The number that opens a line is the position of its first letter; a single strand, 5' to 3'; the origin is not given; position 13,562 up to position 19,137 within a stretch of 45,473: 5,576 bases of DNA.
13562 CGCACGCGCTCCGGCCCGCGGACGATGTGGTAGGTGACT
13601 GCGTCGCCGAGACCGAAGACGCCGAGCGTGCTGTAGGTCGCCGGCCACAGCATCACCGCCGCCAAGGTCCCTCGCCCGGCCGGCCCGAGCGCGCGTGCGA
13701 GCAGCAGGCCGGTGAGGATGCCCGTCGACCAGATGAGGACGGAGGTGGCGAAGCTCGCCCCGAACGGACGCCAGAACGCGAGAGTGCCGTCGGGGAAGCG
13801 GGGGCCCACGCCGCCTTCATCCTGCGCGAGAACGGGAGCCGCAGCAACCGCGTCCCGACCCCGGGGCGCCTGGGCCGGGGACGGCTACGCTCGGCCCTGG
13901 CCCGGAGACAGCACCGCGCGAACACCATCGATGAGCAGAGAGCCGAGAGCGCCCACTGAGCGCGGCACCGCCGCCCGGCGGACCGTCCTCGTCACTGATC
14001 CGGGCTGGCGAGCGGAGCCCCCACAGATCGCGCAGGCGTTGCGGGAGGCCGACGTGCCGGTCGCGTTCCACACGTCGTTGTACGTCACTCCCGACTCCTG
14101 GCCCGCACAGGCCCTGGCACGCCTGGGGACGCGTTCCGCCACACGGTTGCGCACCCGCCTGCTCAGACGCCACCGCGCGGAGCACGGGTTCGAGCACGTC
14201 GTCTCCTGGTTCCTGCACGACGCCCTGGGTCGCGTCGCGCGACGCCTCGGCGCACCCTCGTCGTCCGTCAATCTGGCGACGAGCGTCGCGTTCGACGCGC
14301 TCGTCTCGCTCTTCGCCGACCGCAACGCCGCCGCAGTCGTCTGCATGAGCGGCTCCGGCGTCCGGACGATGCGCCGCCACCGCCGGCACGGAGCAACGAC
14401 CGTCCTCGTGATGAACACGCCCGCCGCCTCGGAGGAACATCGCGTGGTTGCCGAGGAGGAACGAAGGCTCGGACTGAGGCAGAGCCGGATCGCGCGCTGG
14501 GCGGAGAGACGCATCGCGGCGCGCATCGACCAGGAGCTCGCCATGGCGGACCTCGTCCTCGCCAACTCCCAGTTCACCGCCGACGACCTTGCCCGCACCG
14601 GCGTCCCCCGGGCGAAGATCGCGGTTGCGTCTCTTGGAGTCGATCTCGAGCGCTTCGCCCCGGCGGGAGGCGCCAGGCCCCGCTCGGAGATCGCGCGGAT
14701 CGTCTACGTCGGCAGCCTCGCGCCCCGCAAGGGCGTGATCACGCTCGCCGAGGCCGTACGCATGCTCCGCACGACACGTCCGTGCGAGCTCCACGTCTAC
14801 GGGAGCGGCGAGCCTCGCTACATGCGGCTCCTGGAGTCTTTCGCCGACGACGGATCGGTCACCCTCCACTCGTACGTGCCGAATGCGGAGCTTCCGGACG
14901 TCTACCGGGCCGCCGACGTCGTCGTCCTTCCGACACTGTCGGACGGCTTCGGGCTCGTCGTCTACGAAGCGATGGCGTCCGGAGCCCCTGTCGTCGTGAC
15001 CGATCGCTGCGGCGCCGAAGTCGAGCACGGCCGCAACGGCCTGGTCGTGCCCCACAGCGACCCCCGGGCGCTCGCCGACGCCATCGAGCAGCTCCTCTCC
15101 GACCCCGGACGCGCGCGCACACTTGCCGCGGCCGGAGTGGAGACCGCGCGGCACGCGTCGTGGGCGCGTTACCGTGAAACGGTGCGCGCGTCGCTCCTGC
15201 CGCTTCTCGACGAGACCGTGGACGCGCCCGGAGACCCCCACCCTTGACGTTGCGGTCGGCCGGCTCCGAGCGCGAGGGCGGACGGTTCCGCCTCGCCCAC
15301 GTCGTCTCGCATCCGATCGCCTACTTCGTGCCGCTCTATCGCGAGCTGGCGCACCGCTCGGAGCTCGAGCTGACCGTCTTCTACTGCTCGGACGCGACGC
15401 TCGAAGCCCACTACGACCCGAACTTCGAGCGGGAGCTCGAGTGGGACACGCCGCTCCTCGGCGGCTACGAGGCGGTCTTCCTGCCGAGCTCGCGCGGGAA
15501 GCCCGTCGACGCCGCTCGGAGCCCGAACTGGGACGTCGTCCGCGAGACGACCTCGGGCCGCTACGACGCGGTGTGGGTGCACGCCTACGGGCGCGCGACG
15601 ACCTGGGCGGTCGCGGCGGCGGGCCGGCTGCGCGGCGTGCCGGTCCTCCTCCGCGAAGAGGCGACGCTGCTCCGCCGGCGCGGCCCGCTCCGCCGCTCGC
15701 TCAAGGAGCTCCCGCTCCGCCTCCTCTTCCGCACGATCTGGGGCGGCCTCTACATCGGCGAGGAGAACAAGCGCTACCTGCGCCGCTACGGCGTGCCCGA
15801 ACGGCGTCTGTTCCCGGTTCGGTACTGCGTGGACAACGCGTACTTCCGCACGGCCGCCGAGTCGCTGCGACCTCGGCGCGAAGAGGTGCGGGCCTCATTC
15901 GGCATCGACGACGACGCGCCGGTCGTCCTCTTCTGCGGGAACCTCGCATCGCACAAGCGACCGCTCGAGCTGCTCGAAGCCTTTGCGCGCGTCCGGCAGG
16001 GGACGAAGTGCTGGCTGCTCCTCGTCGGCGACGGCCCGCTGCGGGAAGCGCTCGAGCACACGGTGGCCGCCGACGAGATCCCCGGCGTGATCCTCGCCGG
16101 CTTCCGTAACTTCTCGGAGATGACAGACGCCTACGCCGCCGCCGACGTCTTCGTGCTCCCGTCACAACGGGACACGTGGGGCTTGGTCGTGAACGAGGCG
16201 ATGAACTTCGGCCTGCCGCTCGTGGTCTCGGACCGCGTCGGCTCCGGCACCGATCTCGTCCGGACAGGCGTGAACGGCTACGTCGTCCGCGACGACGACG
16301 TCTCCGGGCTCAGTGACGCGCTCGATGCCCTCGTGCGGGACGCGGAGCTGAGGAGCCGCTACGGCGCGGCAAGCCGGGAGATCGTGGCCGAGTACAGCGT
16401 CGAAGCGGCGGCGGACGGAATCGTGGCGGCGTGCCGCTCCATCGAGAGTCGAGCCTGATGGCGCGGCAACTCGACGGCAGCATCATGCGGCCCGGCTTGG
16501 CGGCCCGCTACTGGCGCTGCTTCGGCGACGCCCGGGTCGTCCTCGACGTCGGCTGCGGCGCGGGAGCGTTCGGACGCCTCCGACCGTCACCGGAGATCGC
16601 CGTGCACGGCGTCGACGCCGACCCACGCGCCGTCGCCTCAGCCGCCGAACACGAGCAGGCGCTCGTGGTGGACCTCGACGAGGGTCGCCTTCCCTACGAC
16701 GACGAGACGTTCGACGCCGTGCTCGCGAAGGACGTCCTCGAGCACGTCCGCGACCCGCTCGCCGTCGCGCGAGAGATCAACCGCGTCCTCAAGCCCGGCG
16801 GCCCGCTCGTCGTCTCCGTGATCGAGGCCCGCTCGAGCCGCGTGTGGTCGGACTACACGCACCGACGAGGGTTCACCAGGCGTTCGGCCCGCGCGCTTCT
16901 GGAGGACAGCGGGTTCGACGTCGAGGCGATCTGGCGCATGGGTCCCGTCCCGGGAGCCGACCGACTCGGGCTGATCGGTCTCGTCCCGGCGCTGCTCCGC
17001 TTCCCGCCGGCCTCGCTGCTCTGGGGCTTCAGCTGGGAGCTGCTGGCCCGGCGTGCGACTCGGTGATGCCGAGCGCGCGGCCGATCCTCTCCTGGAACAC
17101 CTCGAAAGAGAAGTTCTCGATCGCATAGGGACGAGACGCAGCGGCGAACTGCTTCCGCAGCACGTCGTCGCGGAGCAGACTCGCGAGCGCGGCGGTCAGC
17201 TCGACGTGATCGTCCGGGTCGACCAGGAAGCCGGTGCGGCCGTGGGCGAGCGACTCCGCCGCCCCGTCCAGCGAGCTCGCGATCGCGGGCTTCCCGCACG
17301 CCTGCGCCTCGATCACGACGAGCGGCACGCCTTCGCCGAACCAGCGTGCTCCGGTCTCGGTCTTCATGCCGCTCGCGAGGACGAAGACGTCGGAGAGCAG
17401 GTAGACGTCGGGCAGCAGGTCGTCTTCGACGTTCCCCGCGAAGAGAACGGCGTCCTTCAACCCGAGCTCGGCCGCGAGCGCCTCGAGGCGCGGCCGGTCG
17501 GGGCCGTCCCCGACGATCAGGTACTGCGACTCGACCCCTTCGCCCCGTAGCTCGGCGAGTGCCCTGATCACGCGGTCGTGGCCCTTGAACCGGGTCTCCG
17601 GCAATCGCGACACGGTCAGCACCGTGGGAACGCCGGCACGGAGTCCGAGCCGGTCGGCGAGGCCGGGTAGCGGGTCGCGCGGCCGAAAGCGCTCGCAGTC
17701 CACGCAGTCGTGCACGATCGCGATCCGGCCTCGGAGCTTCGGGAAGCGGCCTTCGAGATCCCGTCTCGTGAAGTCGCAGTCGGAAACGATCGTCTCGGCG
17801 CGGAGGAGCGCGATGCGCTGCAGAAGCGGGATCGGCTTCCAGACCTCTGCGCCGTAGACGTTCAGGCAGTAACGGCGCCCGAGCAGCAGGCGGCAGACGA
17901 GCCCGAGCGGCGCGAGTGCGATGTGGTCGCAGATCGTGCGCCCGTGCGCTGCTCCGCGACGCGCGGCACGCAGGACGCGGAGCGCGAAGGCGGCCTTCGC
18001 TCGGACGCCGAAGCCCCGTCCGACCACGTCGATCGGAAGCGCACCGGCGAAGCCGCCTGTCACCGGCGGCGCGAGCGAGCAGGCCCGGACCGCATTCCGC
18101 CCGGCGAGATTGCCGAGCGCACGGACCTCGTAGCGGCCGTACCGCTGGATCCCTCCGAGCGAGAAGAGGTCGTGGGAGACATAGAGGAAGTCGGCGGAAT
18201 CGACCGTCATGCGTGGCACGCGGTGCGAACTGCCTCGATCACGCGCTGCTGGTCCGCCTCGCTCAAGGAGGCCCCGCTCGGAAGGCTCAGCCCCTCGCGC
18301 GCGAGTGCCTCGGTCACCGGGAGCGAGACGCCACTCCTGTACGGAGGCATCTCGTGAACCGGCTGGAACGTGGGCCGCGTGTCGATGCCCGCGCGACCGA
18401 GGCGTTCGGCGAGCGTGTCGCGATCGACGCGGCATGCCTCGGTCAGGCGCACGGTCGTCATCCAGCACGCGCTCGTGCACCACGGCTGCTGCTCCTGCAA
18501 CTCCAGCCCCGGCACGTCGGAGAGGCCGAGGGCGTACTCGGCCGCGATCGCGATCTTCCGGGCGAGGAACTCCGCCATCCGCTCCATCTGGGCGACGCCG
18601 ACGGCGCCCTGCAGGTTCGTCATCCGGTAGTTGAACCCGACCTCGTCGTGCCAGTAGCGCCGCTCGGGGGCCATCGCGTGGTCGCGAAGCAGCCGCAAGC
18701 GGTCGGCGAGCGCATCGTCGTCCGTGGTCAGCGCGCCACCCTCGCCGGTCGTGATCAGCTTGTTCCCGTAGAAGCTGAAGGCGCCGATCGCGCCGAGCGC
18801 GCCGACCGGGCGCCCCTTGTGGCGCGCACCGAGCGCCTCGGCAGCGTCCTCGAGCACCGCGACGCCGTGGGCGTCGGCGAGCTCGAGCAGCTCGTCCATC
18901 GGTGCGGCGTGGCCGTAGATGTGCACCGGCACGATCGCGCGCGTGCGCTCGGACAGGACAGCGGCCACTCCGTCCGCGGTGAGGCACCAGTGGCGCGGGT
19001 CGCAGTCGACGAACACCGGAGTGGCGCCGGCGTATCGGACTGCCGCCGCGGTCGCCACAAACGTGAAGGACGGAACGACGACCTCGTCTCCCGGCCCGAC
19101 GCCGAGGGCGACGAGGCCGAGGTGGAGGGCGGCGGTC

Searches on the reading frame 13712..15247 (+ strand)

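Call 9: search_protein_families(library=pfam, proteins=[window:13712-15247:+], max_evalue=0.01)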
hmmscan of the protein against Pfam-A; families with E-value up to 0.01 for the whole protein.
window:13712-15247:+ (511 aa): 6 families
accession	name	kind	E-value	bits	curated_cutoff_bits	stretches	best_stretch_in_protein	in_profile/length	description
PF13692.12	Glyco_trans_1_4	-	1e-35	123.5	27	1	329-464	3-142/142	Glycosyl transferases group 1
PF00534.26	Glycos_transf_1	-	9.9e-30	103.8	26.4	1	329-474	17-168/172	Glycosyl transferases group 1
PF20706.3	GT4-conflict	-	2.1e-16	60.3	26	1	259-486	134-380/385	Family 4 Glycosyltransferase in conflict systems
PF13524.12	Glyco_trans_1_2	-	4.5e-12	46.6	25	1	350-483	7-135/144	Glycosyl transferase-like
PF13439.12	Glyco_transf_4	-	5.7e-09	36.7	28.5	1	220-314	88-170/170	Glycosyltransferase Family 4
PF13579.12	Glyco_trans_4_4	-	0.00013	22.8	29.7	1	177-309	43-158/158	Glycosyl transferase 4-like domain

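Call 13: search_protein_families(library=ncbifam, proteins=[window:13712-15247:+], max_evalue=0.001)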
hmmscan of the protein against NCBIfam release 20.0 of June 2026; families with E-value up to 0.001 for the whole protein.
window:13712-15247:+ (511 aa): 33 families (the best 25 are shown)
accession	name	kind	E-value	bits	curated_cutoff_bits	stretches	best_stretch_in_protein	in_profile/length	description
TIGR03449.1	mycothiol_MshA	equivalog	1.9e-28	99.5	462.5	1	273-492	159-397/406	D-inositol-3-phosphate glycosyltransferase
TIGR04047.1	MSMEG_0565_glyc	hypoth_equivalog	6.5e-27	94.6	259.85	1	262-486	122-362/373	MSMEG_0565 family glycosyltransferase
NF041876.1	EPS_EpsE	equivalog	1.5e-26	93.5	400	1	300-479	185-376/389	exopolysaccharide biosynthesis GT4 family glycosyltransferase EpsE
NF053787.1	GlcN_PG_synth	equivalog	1.3e-23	83.4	480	1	255-487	120-348/361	N-acetylglucosaminyl phosphatidylglycerol synthase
TIGR03088.1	stp2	hypoth_equivalog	3.3e-21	75.8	409.05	1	296-477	155-351/374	TIGR03088 family PEP-CTERM/XrtA system glycosyltransferase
TIGR04005.1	wcaL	equivalog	7.7e-20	71.1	537.6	1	274-460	170-366/406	colanic acid biosynthesis glycosyltransferase WcaL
TIGR02149.1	glgA_Coryne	subfamily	1.5e-16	60.5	302.4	1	275-485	141-377/391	glycogen synthase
TIGR02472.1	sucr_P_syn_N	equivalog_domain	1.7e-15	56.8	576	1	381-487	317-430/439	sucrose-phosphate synthase, putative, glycosyltransferase domain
NF038229.1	Glyco4_Geo_Pelo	equivalog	9.6e-15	54.4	400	1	269-482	100-319/338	GPMC system family 4 glycosyltransferase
NF047684.1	TeichurnBiosyTuaC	equivalog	3e-14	52.8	550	1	276-464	162-354/391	teichuronic acid biosynthesis protein TuaC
TIGR03999.1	thiol_BshA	equivalog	5.8e-14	51.8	273.7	1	275-480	141-354/375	N-acetyl-alpha-D-glucosaminyl L-malate synthase BshA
NF041010.1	glycosy_Agl16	equivalog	1.1e-12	47.5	575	1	230-491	93-344/352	glycosylation protein Agl16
NF047880.1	glyco_SdgA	exception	1.4e-12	47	800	1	326-480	314-472/488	serine-aspartate repeat adhesin O-glycosyltransferase SdgA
TIGR04063.1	stp3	hypoth_equivalog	1.7e-12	46.9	442.05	1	259-485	145-382/397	TIGR04063 family PEP-CTERM/XrtA system glycosyltransferase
NF038011.1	PelF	equivalog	3.2e-12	46.3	100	1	295-479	274-472/489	GT4 family glycosyltransferase PelF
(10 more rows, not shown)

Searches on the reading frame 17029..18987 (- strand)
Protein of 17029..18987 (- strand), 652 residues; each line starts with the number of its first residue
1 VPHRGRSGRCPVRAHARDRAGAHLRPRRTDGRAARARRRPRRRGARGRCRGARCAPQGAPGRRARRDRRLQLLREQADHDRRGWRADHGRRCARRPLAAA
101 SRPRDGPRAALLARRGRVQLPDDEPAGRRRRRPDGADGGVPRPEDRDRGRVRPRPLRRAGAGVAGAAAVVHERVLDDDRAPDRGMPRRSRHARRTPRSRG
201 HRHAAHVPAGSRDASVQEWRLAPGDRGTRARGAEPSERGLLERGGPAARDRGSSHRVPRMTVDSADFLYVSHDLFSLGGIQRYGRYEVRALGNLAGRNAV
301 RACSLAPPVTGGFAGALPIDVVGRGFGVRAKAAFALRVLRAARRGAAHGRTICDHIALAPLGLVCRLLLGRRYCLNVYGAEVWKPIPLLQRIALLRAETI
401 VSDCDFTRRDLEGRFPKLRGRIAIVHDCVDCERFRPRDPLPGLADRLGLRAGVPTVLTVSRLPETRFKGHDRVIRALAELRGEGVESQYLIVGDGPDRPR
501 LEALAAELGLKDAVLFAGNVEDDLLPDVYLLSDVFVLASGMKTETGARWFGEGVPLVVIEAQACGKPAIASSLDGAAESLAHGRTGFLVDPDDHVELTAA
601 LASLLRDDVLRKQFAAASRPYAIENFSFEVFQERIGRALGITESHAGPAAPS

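Call 43: search_protein_families(library=pfam, proteins=[window:17029-18987:-], max_evalue=0.001)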
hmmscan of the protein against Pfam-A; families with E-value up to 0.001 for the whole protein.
window:17029-18987:- (652 aa): 2 families
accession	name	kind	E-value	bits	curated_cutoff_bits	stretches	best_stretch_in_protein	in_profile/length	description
PF00534.26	Glycos_transf_1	-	4.1e-35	121.3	26.4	1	448-618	10-169/172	Glycosyl transferases group 1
PF13692.12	Glyco_trans_1_4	-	3.7e-31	108.7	27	1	454-607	2-142/142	Glycosyl transferases group 1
